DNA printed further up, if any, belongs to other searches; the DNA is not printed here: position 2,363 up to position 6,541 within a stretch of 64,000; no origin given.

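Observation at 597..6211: Poly-acidic disordered protein translationally coupled to obg and preceded by a 1230-aa TPR protein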

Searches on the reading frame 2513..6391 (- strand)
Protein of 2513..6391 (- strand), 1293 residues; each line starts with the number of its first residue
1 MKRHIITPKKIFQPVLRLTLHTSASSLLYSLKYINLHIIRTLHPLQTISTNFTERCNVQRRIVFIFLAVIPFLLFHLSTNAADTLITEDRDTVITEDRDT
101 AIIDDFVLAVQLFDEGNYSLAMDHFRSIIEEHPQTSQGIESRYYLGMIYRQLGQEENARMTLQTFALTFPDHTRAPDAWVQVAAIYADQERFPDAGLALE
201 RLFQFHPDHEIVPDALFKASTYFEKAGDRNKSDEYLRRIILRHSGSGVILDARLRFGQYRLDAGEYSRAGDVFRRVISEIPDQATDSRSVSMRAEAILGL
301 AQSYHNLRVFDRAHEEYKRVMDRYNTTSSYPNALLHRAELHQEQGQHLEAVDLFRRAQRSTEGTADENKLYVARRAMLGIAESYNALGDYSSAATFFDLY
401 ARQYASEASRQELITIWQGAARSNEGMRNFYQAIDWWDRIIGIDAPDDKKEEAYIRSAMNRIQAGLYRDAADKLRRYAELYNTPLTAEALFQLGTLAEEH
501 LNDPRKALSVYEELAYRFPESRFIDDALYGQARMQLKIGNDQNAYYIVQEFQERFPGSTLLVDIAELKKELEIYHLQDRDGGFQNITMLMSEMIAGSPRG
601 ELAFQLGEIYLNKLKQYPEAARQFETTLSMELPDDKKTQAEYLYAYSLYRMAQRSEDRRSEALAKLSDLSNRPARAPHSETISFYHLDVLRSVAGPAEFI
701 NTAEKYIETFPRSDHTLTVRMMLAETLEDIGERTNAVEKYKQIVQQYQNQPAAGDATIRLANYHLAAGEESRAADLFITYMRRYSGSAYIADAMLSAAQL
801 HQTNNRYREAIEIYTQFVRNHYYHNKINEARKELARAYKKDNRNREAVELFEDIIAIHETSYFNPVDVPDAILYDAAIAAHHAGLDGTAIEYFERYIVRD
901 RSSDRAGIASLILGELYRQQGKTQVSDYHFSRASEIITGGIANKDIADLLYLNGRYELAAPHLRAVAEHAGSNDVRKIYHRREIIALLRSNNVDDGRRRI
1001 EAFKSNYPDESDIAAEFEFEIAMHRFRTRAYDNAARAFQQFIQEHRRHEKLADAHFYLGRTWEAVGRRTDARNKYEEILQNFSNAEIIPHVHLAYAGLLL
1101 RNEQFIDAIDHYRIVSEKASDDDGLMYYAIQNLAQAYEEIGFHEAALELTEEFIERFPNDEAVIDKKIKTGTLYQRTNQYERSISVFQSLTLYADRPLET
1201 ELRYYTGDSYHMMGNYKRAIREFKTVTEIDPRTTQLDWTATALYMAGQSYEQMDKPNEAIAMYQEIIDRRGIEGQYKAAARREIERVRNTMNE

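Call 6: search_protein_families(library=pfam, proteins=[window:2513-6391:-], max_evalue=1)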
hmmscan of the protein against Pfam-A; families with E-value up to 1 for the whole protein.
window:2513-6391:- (1293 aa): 32 families (the best 25 are shown)
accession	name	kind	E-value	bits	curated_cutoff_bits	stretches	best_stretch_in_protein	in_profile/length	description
PF13174.12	TPR_6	-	4.2e-57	187.4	26.3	7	488-521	1-33/33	Tetratricopeptide repeat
PF13432.12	TPR_16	-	1.2e-39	134.7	32.7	9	299-361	2-61/65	Tetratricopeptide repeat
PF13428.12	TPR_14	-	4.4e-34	113.9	23.5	3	1131-1164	5-38/44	Tetratricopeptide repeat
PF13424.12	TPR_12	-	4.9e-32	110.4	30.1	7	1207-1269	10-74/77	Tetratricopeptide repeat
PF07719.23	TPR_2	-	3.4e-29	99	27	4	1202-1232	3-33/34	Tetratricopeptide repeat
PF13181.12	TPR_8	-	4.4e-23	79.9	25.7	2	1240-1268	1-29/34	Tetratricopeptide repeat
PF14559.12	TPR_19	-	1e-19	71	25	3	112-174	1-60/68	Tetratricopeptide repeat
PF00515.34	TPR_1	-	1.7e-18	66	27.8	3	1240-1268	1-29/34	Tetratricopeptide repeat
PF14938.12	SNAP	-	4.1e-10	40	25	1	1207-1285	42-119/282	Soluble NSF attachment protein, SNAP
PF12895.13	ANAPC3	-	9.5e-09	35.9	27.2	1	1200-1265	23-81/82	Anaphase-promoting complex, cyclosome, subunit 3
PF13176.12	TPR_7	-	1.2e-08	34.8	27.9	1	833-857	4-28/36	Tetratricopeptide repeat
PF24575.1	TPR_Slam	-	1.5e-07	32.2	35.2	2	795-850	51-103/104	Surface lipoprotein assembly modifier, N-terminal TPR repeats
PF25058.1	ARM_TT21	-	1.2e-05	25.8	27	1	288-360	51-123/155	Tetratricopeptide repeat protein 21 ARM repeat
PF09976.15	TPR_21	-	3.3e-05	24.2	25.5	1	698-773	57-132/193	Tetratricopeptide repeat-like domain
PF13525.12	YfiO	-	8e-05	22.9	25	1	988-1085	16-113/203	Outer membrane lipoprotein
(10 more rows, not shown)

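Call 7: search_protein_families(library=ncbifam, proteins=[window:2513-6391:-], max_evalue=1)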
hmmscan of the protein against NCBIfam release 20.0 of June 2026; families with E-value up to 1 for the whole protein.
window:2513-6391:- (1293 aa): 19 families
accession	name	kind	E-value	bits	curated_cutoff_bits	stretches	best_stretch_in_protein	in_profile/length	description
TIGR02795.1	tol_pal_ybgF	equivalog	3.9e-87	288.8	90.1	11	1018-1117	5-104/119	tol-pal system protein YbgF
NF052312.1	T9SS_PorW_SprE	equivalog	1.3e-31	110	250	10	487-559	545-617/716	type IX secretion system periplasmic lipoprotein PorW/SprE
TIGR03302.1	OM_YfiO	subfamily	2.3e-28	99.3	81.4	8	108-216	39-155/239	outer membrane protein assembly factor BamD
NF008068.0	PRK10803.1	equivalog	5e-23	82.4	383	4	104-189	144-230/263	cell division protein CpoB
NF040959.1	MamA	equivalog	8.1e-21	74.4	200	4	1000-1188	22-197/204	magnetosome protein MamA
NF008757.0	PRK11788.1-5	equivalog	1.1e-18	67.6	363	5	1092-1269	72-243/388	lipopolysaccharide assembly protein LapB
NF053852.1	vesicle_Bd0635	exception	1.5e-13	50.9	250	2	1018-1086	141-209/223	CpoB-like predatory vesicle lipoprotein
NF052230.1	T9SS_PorE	exception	7.1e-13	47.7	600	4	250-363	18-123/648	PorE family type IX secretion system protein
NF047507.1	TPR_BatC_Lepto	exception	7.4e-12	45.2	175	3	1167-1289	27-141/214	TPR repeat-containing protein BatC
TIGR02552.1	LcrH_SycD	equivalog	1.1e-10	41.4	104.8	2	1178-1282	32-128/136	SycD/LcrH family type III secretion system chaperone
NF033920.0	C39_PA2778_fam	equivalog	6.1e-10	38.9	150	2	723-813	162-246/255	PA2778 family cysteine peptidase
NF008756.0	PRK11788.1-4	equivalog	3.2e-09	36.3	474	2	1129-1258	109-238/389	lipopolysaccharide assembly protein LapB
NF008754.0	PRK11788.1-2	equivalog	3.4e-09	36.3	670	2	147-250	181-283/386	lipopolysaccharide assembly protein LapB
NF052415.1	T3SS_chap_SctY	equivalog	9.2e-09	35.8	70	1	1022-1080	47-105/106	type III secretion apparatus assembly chaperone SctY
NF008755.0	PRK11788.1-3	equivalog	4.8e-07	29.4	430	1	1204-1284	40-114/388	lipopolysaccharide assembly protein LapB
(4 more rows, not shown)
